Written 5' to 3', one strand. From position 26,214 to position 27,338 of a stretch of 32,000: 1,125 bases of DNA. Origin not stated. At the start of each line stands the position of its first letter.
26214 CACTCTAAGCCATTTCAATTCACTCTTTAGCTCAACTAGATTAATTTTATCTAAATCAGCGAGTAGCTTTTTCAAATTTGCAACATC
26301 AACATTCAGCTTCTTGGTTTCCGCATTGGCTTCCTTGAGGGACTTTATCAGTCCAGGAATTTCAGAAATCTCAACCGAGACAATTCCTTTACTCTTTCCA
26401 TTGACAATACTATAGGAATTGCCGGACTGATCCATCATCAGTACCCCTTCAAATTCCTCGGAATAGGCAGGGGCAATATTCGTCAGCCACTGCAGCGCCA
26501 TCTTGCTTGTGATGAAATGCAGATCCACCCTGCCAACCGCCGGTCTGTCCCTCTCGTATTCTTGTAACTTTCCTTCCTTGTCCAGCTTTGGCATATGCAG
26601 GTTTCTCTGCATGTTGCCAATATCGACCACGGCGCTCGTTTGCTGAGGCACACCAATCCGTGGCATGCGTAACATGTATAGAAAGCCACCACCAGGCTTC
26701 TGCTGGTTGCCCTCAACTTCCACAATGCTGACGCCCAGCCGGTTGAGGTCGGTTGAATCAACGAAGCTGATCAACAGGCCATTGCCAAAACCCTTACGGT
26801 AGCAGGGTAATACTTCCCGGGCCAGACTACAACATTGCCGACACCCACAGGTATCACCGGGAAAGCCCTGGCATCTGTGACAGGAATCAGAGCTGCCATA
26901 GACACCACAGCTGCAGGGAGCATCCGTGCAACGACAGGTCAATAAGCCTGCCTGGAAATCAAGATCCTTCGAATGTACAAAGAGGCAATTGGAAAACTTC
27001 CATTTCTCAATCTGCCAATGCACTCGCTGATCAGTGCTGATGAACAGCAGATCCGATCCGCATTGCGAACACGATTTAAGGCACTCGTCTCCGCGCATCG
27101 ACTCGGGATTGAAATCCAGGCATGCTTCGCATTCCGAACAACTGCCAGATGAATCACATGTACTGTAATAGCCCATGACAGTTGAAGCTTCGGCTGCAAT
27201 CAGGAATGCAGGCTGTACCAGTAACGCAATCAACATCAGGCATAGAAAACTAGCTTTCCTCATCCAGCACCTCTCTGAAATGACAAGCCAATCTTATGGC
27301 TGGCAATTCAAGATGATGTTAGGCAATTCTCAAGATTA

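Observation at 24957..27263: Chimeric secretin in which a Cys-rich domain, coiled coil and disordered linker replace the usual N0-N3 periplasmic domains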

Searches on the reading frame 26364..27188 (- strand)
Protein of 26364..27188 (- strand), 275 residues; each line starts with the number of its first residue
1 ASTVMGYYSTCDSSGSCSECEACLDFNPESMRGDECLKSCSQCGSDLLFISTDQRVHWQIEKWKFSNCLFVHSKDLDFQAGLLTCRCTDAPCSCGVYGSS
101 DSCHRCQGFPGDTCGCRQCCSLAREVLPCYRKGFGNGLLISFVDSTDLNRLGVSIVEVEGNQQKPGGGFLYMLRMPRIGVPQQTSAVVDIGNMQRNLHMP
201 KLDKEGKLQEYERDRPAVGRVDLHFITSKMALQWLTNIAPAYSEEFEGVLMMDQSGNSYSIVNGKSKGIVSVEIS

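Call 24: search_protein_representatives(protein=window:26364-27188:-)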
Query: 275 residues. Proteins with E-value up to 0.001 (for the whole library): 1; up to 1e-10: 1; up to 1e-30: 1. The best 1 are listed.
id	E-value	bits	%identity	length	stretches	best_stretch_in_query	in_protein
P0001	1.1e-80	287.4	99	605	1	139-275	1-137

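Call 26: find_related_loci(query=A2, collection=genome_contigs, flank=10000)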
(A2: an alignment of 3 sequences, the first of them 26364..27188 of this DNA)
Query A2 (275 aa) in genome_contigs; peptide patterns used: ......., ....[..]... (x = any residue, [..] = any of these).
115 stretches matched a pattern, but none encodes a relative of the query by tblastn (E <= 1e-3).

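Call 27: find_related_loci(query=A2, collection=metagenome_contigs, flank=10000)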
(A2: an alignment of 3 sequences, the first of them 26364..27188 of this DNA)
Query A2 (275 aa) in metagenome_contigs; peptide patterns used: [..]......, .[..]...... (x = any residue, [..] = any of these).
221 stretches matched a pattern, but none encodes a relative of the query by tblastn (E <= 1e-3).

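Call 37: predict_structure(alignment_id=A3)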
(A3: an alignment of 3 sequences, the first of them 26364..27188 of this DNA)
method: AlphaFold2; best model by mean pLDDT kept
length: 275 residues; sequences in the alignment: 3
mean_pLDDT: 31.8   pTM: 0.18
mean pLDDT of the five models: 31.8, 30.2, 28.6, 28.5, 27.1
residues with pLDDT >= 90: 0; 70-90: 1; 50-70: 5; < 50: 269
segments of 3 or more residues with pLDDT < 50: 1-201, 210-275
pLDDT, mean of each block of 10 residues (from residue 1): 29 33 33 32 30 27 26 26 26 27 29 31 26 28 33 33 31 33 33 35 54 34 35 43 36 33 30 24
secondary structure, 60 per line:
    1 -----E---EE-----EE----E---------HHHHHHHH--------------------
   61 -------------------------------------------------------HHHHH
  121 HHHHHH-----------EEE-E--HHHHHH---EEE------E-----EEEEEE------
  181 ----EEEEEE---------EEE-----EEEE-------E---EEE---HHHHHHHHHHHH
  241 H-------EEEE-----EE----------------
elements in order: H33-40 H116-126 E138-140 H145-150 E154-156 E169-174 E185-190 E200-202 E208-211 E223-225 H229-241 E249-252

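Call 64: search_dna_similar(query=window:26364-27188:-, collection=phages, mode=protein, max_evalue=0.01, max_rows=10)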
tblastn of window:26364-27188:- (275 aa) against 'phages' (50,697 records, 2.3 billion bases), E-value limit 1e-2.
No match.

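Call 65: search_dna_similar(query=window:26364-27188:-, collection=plasmids, mode=protein, max_evalue=0.01, max_rows=10)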
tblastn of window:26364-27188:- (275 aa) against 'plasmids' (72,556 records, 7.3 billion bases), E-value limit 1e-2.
No match.
